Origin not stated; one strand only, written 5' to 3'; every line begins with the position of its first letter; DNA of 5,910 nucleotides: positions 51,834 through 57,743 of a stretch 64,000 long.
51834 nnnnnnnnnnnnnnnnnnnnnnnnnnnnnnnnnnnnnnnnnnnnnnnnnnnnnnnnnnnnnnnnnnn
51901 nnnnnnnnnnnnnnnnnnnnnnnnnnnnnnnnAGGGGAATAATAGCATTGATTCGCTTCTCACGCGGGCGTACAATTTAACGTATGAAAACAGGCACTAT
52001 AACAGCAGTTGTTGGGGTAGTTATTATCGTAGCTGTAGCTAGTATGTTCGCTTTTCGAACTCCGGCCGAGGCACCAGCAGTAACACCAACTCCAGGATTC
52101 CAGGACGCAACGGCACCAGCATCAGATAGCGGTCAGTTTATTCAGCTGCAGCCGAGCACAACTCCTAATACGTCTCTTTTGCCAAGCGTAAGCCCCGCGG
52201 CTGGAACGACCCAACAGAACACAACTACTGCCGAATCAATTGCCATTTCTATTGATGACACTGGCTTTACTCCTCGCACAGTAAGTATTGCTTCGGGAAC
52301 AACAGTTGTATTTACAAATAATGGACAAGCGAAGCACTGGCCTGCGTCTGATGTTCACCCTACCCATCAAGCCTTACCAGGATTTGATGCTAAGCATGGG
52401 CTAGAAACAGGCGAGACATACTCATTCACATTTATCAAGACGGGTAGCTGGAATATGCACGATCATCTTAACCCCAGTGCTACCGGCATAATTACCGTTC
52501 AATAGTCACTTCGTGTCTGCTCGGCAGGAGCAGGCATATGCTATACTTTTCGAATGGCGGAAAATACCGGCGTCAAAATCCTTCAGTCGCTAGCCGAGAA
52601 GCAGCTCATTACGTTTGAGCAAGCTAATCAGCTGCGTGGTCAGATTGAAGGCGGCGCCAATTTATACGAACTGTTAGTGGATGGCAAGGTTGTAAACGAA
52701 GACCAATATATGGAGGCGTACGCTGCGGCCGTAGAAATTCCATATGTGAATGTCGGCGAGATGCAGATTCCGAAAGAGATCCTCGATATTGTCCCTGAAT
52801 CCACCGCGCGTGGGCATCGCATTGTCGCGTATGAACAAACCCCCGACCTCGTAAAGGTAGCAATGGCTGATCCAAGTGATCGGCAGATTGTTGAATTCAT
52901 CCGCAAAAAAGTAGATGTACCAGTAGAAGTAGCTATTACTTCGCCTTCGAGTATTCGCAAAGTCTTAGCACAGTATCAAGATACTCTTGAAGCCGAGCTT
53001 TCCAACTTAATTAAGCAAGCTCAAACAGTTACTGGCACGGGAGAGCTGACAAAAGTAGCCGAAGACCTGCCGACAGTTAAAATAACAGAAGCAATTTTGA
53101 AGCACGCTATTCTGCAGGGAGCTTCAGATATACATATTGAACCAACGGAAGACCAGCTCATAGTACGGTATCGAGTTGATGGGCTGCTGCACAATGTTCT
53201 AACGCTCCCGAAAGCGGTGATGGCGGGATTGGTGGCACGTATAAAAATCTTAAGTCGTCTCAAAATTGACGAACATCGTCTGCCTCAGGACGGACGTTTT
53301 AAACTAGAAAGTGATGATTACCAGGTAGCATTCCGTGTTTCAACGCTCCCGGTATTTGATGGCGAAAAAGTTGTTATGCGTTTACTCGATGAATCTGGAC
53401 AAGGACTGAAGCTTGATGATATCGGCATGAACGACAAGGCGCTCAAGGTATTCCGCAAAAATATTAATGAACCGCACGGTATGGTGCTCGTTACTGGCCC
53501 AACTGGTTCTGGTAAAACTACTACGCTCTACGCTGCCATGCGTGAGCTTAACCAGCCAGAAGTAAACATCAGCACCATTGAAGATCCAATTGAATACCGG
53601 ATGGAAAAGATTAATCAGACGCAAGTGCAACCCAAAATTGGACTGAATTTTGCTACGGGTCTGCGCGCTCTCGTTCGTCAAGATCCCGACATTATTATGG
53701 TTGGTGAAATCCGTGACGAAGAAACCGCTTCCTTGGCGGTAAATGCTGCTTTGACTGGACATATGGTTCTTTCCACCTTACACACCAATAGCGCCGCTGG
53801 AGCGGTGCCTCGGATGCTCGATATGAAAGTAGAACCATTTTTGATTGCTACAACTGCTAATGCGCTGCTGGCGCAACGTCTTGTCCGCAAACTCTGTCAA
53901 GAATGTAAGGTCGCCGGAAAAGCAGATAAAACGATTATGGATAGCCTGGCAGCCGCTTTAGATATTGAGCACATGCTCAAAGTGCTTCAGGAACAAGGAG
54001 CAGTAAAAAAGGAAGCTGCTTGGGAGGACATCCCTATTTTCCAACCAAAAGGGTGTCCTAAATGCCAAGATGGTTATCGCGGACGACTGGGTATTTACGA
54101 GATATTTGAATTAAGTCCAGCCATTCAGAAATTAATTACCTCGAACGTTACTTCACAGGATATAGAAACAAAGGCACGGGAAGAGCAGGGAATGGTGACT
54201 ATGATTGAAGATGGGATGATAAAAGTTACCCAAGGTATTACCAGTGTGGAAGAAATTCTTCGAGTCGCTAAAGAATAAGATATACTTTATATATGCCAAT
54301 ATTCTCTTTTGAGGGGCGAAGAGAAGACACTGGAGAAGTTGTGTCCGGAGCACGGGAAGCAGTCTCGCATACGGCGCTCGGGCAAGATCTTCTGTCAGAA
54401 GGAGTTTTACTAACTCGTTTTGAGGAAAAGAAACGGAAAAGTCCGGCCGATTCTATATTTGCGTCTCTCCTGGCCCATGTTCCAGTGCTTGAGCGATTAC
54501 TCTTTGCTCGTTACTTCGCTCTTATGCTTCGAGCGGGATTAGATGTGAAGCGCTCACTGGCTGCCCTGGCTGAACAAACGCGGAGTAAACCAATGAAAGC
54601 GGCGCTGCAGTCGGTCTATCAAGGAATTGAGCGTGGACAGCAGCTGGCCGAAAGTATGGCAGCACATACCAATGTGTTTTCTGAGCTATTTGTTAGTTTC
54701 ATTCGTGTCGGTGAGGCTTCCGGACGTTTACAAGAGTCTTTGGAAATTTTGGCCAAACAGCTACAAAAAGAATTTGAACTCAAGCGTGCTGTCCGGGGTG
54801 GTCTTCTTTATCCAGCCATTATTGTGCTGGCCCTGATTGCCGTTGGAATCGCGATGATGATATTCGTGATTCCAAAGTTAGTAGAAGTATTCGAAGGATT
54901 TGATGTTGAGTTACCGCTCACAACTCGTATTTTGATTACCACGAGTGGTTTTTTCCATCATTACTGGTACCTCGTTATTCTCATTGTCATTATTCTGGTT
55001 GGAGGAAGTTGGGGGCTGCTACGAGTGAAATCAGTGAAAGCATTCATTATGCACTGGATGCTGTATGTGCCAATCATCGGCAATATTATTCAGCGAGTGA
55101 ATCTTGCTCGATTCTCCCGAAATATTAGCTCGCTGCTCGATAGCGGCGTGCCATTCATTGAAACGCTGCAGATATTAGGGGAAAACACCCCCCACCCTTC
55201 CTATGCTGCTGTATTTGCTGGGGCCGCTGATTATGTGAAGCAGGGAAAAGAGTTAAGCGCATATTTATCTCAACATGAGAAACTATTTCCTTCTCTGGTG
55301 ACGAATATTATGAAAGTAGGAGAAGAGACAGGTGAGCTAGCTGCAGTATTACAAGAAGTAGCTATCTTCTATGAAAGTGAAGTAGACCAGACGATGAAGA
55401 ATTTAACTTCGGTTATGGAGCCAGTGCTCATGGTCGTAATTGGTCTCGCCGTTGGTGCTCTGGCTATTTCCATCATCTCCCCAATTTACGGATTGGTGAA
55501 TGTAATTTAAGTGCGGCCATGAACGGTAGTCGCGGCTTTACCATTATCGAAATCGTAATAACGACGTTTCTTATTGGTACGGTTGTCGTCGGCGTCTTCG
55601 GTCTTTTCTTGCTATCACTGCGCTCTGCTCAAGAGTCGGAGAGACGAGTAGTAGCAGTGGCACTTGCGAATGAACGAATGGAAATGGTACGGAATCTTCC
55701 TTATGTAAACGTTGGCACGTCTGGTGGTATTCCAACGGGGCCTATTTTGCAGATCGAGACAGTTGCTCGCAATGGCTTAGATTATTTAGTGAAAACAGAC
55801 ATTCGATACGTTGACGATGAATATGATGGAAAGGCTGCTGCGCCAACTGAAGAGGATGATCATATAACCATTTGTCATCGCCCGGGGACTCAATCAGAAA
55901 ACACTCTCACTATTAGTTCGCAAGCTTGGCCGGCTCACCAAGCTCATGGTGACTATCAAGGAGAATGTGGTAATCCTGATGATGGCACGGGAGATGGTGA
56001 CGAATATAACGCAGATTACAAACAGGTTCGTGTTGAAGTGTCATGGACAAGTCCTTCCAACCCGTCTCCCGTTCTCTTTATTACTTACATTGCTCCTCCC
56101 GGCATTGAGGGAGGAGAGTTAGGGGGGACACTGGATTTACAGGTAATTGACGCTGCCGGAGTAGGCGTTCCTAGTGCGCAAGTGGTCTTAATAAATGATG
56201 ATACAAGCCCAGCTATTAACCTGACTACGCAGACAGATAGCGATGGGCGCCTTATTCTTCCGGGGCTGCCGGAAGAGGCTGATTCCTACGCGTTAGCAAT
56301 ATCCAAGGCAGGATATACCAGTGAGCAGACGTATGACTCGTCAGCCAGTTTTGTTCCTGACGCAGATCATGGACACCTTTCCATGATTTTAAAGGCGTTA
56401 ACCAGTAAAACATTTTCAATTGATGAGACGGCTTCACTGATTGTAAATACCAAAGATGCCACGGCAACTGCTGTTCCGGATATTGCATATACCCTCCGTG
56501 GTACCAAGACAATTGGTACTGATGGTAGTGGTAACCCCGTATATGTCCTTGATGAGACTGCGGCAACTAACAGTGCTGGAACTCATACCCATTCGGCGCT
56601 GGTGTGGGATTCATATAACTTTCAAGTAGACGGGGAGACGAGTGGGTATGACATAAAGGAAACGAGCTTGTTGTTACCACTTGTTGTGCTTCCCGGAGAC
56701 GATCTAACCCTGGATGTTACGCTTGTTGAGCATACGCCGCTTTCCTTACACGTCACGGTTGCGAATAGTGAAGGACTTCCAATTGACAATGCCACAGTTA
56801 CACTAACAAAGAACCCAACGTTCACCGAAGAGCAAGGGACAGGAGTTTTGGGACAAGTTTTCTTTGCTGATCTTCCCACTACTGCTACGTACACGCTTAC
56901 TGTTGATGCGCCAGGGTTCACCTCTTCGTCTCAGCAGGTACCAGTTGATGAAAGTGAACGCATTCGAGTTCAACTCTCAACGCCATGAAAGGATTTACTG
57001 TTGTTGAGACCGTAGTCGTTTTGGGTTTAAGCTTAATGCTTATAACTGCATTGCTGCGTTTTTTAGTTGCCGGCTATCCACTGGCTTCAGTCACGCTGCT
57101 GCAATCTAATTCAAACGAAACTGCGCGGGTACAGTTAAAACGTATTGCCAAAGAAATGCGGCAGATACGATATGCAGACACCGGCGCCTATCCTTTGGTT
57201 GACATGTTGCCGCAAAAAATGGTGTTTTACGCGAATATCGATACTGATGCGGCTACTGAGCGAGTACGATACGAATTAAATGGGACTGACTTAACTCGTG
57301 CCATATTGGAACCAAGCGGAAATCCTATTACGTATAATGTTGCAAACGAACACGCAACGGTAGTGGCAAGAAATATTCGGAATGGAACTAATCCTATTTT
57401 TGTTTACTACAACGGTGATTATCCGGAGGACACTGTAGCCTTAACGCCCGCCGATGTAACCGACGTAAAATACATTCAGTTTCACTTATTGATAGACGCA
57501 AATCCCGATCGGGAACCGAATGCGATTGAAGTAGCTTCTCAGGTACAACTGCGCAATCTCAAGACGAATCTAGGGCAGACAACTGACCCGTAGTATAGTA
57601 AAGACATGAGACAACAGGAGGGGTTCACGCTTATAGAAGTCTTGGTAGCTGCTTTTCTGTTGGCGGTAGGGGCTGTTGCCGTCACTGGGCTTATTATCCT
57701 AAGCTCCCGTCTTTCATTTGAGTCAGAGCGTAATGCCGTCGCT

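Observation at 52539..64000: Type IV pilus operon whose last gene is a PMT/GT39 protein O-glycosyltransferase, with Thr/Pro-rich pilin-like substrates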

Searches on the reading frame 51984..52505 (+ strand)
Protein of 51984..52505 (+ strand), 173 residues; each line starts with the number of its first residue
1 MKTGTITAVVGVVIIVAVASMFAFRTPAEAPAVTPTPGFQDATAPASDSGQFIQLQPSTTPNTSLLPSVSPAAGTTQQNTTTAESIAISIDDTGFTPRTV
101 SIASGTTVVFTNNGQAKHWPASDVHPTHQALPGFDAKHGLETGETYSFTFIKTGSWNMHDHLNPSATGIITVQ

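Call 5: search_protein_families(library=pfam, proteins=[window:51984-52505:+], max_evalue=0.01)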
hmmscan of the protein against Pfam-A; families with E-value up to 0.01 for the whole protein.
window:51984-52505:+ (173 aa): 3 families
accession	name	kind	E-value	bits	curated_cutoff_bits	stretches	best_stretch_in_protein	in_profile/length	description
PF13473.12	Cupredoxin_1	-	6.6e-07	29.7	27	1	74-172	11-104/104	Cupredoxin-like domain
PF20944.2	StcE_b-sandwich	-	0.00089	19.7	27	0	81-119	34-71/75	Metalloprotease StcE, beta-sandwich domain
PF23923.1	DUF7262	-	0.0064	17.4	27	1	4-69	8-67/132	Family of unknown function (DUF7262)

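Call 6: search_protein_families(library=ncbifam, proteins=[window:51984-52505:+], max_evalue=0.01)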
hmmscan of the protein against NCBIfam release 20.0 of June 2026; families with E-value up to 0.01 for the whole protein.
window:51984-52505:+ (173 aa): 3 families
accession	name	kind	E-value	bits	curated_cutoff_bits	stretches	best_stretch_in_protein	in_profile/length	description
NF051440.1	CuResCopIPSEAE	equivalog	0.0012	18.6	280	1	72-118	29-77/180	copper-resistant cuproprotein CopI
TIGR02656.1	cyanin_plasto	equivalog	0.0017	18.8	87.85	1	94-159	13-83/99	plastocyanin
TIGR03102.1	halo_cynanin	subfamily_domain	0.0039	17.2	93.8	1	85-156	29-96/115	halocyanin domain-containing protein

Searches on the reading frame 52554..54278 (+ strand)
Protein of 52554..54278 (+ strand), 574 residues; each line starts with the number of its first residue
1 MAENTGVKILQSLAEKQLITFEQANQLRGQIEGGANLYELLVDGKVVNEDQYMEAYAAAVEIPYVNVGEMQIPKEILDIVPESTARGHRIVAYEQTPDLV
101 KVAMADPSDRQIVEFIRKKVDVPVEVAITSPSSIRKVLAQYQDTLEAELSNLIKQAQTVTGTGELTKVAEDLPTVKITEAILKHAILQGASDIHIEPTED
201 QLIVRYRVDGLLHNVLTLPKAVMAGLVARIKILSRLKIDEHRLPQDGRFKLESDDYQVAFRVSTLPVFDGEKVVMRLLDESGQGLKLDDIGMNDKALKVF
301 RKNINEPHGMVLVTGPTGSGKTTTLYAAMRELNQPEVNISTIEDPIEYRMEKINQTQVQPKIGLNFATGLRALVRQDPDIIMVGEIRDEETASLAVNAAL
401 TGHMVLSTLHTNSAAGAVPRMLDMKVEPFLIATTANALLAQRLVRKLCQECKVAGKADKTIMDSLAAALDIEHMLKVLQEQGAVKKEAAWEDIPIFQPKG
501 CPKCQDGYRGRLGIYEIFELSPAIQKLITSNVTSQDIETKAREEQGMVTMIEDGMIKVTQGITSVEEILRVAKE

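Call 5: search_protein_families(library=pfam, proteins=[window:52554-54278:+], max_evalue=0.01)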
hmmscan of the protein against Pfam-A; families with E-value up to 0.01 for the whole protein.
window:52554-54278:+ (574 aa): 16 families
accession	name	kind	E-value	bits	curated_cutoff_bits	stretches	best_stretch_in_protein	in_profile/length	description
PF00437.27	T2SSE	-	6.7e-134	446.6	24.9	1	170-570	4-370/370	Type II/IV secretion system protein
PF05157.20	MshEN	-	1.2e-14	54.5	23.1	1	62-146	3-88/90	MshEN domain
PF25199.1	nSTAND_NTPase5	-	2.5e-05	24.6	34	1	302-359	35-93/145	Novel STAND NTPase 5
PF13191.12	AAA_16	-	0.00013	23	32.6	1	305-337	22-53/167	AAA ATPase domain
PF13401.12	AAA_22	-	0.00026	21.7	27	1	307-338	4-33/130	AAA domain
PF20720.3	nSTAND3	-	0.00042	20.5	27.2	1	304-345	13-54/155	Novel STAND NTPase 3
PF13555.12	AAA_29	-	0.0011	19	27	1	306-329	20-43/61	P-loop containing region of AAA domain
PF04851.21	ResIII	-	0.0013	19.1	22.5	1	295-334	10-49/164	Type III restriction enzyme, res subunit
PF13173.12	AAA_14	-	0.0032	17.9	27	1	310-414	4-99/129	AAA domain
PF13086.12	AAA_11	-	0.0038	17.5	27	1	292-334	2-43/257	AAA domain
PF13604.12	AAA_30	-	0.0045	17.2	27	0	297-332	7-42/191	AAA domain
PF12775.13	AAA_7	-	0.0045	17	25.8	1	303-342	28-67/181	P-loop containing dynein motor region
PF00004.35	AAA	-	0.0071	17.2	21.2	0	311-342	1-32/131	ATPase family associated with various cellular activities (AAA)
PF13476.12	AAA_23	-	0.0073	17.4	27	0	304-327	15-38/201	AAA domain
PF03266.21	NTPase_1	-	0.0097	16.2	23.9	0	311-340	2-31/168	NTPase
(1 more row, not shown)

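Call 6: search_protein_families(library=ncbifam, proteins=[window:52554-54278:+], max_evalue=0.01)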
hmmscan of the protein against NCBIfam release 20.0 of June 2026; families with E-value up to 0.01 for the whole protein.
window:52554-54278:+ (574 aa): 29 families (the best 25 are shown)
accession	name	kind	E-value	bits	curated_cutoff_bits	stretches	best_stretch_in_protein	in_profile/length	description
TIGR02538.1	type_IV_pilB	equivalog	4e-165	550.6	675.65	1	9-573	2-563/564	type IV-A pilus assembly ATPase PilB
TIGR02533.1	type_II_gspE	equivalog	1.2e-161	538.7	630.25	1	81-571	5-485/486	type II secretion system ATPase GspE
NF007755.0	PRK10436.1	equivalog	3.1e-141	471.2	617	1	86-572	15-459/465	type II secretion system protein GspE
NF053534.1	T4PilAsmATPsTfpB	equivalog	2.6e-136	455.4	850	1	42-572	58-582/584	type IV pilus assembly ATPase TfpB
NF041000.1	ATPase_ComGA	equivalog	1.9e-75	253.3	300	1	180-445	2-266/267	competence type IV pilus ATPase ComGA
TIGR01420.1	pilT_fam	subfamily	2.3e-52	178.4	319.1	1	179-453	3-277/343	PilT/PilU family type 4a pilus ATPase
TIGR02525.1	plasmid_TraJ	equivalog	1e-27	97.1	368.3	1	306-427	147-275/372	plasmid transfer ATPase TraJ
TIGR02524.1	dot_icm_DotB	equivalog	1.2e-23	83.9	463.3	1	303-423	129-258/358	Dot/Icm type IV secretion system ATPase DotB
NF058587.1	archaellum_moto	equivalog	5.2e-16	58.5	550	1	310-421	277-393/527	archaellum flagellar ATPase motor FlaI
TIGR02782.1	TrbB_P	equivalog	1.5e-14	54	304.55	1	294-423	123-254/303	P-type conjugative transfer ATPase TrbB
TIGR02788.1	VirB11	equivalog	2.5e-14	53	249.95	1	298-426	135-267/308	P-type DNA transfer ATPase VirB11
TIGR03819.1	heli_sec_ATPase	hypoth_equivalog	3.6e-14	52.7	373.15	1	135-420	6-295/340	TadA family conjugal transfer-associated ATPase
NF010469.0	PRK13894.1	subfamily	1e-13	51.4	508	1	295-421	137-264/320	conjugal transfer ATPase TrbB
NF010407.0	PRK13833.1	subfamily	2.6e-12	46.8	499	1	292-425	129-263/323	conjugal transfer protein TrbB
NF053672.1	bindosome_BasE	exception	3.9e-09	35.8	1000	1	298-420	260-387/512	bindosome assembly system ATPase subunit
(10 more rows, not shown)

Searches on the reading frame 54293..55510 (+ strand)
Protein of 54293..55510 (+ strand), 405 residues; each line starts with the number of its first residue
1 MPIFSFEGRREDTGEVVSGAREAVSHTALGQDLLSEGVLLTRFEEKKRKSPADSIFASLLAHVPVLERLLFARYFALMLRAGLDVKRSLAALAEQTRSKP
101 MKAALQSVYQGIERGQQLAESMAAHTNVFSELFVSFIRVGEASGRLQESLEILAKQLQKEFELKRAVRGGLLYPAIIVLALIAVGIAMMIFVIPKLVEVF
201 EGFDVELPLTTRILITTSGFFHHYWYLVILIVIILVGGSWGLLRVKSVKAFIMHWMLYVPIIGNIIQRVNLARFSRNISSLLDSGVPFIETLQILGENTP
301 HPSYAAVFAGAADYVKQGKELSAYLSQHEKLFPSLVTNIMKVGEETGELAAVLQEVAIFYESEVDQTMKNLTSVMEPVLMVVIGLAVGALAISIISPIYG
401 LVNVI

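Call 5: search_protein_families(library=pfam, proteins=[window:54293-55510:+], max_evalue=0.01)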
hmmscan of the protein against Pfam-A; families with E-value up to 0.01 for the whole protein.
window:54293-55510:+ (405 aa): 1 family
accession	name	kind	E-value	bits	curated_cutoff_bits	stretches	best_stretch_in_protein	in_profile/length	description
PF00482.28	T2SSF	-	5.9e-56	188.2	25.2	2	71-194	1-125/125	Type II secretion system (T2SS), protein F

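Call 6: search_protein_families(library=ncbifam, proteins=[window:54293-55510:+], max_evalue=0.01)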
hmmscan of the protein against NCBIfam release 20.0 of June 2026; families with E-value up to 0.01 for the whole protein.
window:54293-55510:+ (405 aa): 6 families
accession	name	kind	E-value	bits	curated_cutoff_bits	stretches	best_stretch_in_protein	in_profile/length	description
TIGR02120.1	GspF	equivalog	1.2e-84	284.9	424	1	12-405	8-401/401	type II secretion system inner membrane protein GspF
NF052607.1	T4PiliAsmPilCThrm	equivalog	3.8e-70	237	700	1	1-403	1-402/406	type IV pilus assembly protein PilC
NF007861.0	PRK10573.1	equivalog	3.2e-67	227.3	401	1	69-405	62-398/401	protein transport protein HofC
NF052606.1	T4PiliAsmPilCMyx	equivalog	3.8e-66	223.7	700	1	4-403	22-416/419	type IV pilus assembly protein PilC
NF047826.1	T3SSXpsF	equivalog_domain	7.2e-60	202.9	650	1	1-405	1-404/405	type II secretion system protein XpsF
NF041012.2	T4P_ComGB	equivalog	4.5e-38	131.4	240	2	171-402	102-331/332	competence type IV pilus assembly protein ComGB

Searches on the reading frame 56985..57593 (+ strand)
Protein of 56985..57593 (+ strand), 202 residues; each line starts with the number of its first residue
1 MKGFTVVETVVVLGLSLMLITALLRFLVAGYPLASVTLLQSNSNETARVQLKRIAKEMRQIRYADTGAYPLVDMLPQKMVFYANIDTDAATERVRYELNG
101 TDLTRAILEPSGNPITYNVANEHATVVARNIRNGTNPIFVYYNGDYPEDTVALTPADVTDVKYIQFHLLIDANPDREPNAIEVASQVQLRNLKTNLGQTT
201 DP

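Call 5: search_protein_families(library=pfam, proteins=[window:56985-57593:+], max_evalue=0.01)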
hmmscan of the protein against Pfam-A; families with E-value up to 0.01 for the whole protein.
window:56985-57593:+ (202 aa): 0 families

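Call 6: search_protein_families(library=ncbifam, proteins=[window:56985-57593:+], max_evalue=0.01)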
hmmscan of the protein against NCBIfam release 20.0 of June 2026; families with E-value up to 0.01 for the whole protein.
window:56985-57593:+ (202 aa): 0 families

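Call 28: search_protein_families(library=pfam, proteins=[window:56985-57593:+], max_evalue=1)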
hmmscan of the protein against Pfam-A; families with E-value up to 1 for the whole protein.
window:56985-57593:+ (202 aa): 2 families
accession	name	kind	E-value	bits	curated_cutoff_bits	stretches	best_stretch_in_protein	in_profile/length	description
PF24656.1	CEPT76_peptidase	-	0.19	12.4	27.8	1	36-100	51-114/121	CEP76 peptidase-like domain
PF07963.17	N_methyl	-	0.57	10.3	21.2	1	2-24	5-27/27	Prokaryotic N-terminal methylation motif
